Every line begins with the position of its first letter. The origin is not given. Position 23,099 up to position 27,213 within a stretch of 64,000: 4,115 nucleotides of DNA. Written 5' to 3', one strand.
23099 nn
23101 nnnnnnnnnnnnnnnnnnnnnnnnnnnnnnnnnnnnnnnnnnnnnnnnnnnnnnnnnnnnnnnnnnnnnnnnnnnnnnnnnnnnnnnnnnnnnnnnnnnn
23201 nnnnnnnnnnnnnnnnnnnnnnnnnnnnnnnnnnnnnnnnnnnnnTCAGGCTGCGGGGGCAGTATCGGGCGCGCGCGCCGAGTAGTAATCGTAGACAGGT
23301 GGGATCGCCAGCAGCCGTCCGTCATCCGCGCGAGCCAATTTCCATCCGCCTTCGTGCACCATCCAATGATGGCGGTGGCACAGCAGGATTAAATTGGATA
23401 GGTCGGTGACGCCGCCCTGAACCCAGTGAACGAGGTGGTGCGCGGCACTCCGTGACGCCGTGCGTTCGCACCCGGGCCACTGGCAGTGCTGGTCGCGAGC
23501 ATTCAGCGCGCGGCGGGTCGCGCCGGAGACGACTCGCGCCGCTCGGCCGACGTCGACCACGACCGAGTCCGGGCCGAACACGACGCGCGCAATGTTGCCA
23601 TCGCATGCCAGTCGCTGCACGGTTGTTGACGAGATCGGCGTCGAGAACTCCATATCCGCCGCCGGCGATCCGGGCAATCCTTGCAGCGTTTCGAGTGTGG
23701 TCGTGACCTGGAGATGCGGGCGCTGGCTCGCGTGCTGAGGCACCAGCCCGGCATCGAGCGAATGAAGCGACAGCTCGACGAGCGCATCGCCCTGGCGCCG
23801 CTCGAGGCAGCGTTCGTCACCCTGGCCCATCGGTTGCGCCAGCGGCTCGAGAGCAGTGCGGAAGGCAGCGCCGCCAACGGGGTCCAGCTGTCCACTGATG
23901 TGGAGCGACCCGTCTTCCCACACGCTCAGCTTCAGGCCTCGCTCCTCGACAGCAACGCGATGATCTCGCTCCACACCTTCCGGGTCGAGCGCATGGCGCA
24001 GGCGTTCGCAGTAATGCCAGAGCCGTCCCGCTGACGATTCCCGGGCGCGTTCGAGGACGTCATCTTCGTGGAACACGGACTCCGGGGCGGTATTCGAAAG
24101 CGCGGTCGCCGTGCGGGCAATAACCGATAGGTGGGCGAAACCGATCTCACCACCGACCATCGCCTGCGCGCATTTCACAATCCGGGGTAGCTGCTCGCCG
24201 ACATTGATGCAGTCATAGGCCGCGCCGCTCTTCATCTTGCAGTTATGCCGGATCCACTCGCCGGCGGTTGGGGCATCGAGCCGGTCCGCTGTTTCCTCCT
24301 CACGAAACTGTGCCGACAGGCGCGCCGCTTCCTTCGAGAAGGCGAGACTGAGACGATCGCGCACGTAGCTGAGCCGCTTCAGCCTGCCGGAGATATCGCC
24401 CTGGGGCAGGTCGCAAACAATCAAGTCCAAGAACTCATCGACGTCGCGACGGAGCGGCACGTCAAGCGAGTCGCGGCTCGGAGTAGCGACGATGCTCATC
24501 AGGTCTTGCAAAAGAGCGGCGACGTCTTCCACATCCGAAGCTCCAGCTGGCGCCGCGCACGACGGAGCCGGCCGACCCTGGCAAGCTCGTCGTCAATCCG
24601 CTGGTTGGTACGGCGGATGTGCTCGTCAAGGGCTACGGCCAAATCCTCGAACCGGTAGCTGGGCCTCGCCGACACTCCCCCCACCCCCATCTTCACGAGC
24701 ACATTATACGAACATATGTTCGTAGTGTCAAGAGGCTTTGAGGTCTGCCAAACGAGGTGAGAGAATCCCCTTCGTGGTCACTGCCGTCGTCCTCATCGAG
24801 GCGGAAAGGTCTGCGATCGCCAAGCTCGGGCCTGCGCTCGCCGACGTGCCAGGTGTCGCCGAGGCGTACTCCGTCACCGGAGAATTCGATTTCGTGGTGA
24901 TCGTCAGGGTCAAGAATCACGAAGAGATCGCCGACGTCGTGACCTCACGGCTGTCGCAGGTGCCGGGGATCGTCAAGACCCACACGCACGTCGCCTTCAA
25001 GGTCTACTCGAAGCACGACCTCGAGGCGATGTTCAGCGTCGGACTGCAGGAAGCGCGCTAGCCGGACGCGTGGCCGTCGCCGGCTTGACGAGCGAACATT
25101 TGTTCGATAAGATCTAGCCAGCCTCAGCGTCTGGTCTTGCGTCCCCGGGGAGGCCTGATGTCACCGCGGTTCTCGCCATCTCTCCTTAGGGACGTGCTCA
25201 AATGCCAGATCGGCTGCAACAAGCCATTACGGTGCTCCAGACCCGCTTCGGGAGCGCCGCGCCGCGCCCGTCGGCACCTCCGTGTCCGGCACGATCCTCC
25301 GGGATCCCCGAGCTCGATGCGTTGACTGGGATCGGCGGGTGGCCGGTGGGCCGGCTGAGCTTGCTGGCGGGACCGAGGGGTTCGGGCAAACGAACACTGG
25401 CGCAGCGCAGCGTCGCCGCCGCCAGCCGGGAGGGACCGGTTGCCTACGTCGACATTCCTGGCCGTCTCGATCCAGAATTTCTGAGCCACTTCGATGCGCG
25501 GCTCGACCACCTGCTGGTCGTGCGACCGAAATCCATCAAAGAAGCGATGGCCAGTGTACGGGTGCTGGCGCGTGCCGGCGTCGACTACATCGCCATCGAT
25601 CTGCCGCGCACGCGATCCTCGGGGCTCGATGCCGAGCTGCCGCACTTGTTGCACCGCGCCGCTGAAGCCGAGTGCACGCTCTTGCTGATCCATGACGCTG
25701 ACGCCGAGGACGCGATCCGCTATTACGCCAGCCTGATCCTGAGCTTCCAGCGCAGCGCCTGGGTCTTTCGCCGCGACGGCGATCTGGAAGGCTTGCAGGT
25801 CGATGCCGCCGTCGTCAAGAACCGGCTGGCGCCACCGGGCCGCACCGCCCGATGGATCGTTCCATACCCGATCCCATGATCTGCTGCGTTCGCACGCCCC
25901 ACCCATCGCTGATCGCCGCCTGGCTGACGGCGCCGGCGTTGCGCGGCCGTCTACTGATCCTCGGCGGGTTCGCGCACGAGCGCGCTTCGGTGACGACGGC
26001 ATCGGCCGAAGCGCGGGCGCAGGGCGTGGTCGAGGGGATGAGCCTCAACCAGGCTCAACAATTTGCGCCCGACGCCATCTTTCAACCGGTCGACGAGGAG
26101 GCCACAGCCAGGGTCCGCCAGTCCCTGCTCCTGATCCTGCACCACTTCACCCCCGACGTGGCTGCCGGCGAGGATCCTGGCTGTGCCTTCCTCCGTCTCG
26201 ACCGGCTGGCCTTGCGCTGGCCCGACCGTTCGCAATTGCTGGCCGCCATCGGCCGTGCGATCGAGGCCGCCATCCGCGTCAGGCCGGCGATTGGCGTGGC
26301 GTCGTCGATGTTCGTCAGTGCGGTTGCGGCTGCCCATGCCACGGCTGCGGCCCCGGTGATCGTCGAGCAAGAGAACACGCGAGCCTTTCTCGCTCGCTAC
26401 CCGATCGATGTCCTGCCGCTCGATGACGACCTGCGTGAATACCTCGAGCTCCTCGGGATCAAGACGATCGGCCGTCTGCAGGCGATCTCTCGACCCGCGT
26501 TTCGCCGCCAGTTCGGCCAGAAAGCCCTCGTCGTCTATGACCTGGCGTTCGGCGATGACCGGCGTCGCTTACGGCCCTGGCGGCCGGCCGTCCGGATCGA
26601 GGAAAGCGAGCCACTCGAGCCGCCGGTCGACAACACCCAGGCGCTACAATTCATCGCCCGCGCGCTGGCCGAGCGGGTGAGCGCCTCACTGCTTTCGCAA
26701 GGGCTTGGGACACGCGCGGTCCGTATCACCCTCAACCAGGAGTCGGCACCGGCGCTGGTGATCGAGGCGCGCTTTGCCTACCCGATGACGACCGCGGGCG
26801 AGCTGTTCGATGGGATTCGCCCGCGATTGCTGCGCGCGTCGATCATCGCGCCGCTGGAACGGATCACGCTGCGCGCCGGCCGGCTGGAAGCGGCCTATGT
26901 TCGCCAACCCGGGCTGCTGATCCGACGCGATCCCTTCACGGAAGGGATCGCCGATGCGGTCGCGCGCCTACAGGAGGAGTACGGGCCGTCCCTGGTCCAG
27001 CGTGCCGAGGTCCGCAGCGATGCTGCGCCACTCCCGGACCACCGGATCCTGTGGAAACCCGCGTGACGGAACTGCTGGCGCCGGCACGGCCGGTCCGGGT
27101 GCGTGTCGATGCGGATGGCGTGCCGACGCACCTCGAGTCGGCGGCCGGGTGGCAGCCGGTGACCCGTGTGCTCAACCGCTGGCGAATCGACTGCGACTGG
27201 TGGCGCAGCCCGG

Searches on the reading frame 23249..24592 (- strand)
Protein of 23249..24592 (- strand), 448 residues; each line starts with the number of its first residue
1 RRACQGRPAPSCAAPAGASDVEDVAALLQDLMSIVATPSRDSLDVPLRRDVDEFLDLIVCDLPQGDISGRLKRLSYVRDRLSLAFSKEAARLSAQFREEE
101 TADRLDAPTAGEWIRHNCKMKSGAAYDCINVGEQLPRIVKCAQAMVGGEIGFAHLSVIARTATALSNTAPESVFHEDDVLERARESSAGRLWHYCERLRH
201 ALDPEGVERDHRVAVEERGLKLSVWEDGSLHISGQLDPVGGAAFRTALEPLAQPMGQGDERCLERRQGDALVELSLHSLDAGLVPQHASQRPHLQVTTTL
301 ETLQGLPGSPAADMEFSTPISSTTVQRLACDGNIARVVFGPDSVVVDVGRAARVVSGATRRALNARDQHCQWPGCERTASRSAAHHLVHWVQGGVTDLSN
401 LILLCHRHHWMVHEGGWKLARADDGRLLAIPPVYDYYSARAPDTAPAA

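Call 24: search_protein_families(library=pfam, proteins=[window:23249-24592:-], max_evalue=0.00001)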
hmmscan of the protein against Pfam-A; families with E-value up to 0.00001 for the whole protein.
window:23249-24592:- (448 aa): 1 family
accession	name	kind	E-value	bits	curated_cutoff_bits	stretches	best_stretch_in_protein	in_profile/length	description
PF02720.22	DUF222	-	4e-35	122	24.4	1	76-367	9-306/306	Domain of unknown function (DUF222)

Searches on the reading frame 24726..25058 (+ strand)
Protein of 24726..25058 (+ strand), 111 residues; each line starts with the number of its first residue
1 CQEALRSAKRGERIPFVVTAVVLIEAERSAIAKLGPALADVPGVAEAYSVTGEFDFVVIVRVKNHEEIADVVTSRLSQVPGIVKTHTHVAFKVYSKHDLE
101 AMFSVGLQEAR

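Call 24: search_protein_families(library=pfam, proteins=[window:24726-25058:+], max_evalue=0.00001)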
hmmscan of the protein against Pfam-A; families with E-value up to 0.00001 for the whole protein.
window:24726-25058:+ (111 aa): 1 family
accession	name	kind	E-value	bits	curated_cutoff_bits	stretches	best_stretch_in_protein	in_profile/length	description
PF01037.27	AsnC_trans_reg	-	1.1e-17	64.2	25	1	22-92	1-72/73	Lrp/AsnC ligand binding domain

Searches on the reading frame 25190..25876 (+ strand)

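Call 25: search_protein_families(library=pfam, proteins=[window:25190-25876:+], max_evalue=0.00001)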
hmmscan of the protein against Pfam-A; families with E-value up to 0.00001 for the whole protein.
window:25190-25876:+ (229 aa): 2 families
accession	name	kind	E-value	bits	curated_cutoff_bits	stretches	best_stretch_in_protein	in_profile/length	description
PF00154.27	RecA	-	2.2e-18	67.1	27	1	34-137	32-137/262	recA bacterial DNA recombination protein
PF06745.19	ATPase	-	9.3e-06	25.6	26.6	0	37-77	3-42/231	KaiC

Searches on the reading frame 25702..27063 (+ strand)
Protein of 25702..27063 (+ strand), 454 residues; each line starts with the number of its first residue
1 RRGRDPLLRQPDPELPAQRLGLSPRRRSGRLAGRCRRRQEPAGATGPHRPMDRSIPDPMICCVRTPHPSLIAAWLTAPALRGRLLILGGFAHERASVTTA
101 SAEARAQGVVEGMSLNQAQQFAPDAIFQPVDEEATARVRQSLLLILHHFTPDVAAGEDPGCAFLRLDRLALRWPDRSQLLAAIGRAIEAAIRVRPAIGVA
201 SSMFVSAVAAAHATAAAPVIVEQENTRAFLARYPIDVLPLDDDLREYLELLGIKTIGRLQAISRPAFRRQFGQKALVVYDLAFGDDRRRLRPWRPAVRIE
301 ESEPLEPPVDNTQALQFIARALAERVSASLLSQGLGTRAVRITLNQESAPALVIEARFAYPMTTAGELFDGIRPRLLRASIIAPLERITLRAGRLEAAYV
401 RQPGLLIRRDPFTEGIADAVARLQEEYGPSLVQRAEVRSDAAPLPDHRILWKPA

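Call 25: search_protein_families(library=pfam, proteins=[window:25702-27063:+], max_evalue=0.00001)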
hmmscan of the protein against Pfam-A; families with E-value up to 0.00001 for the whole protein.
window:25702-27063:+ (454 aa): 1 family
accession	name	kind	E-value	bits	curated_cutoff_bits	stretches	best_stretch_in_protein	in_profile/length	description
PF00817.25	IMS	-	8.1e-18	65.2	23.2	1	77-210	15-147/148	impB/mucB/samB family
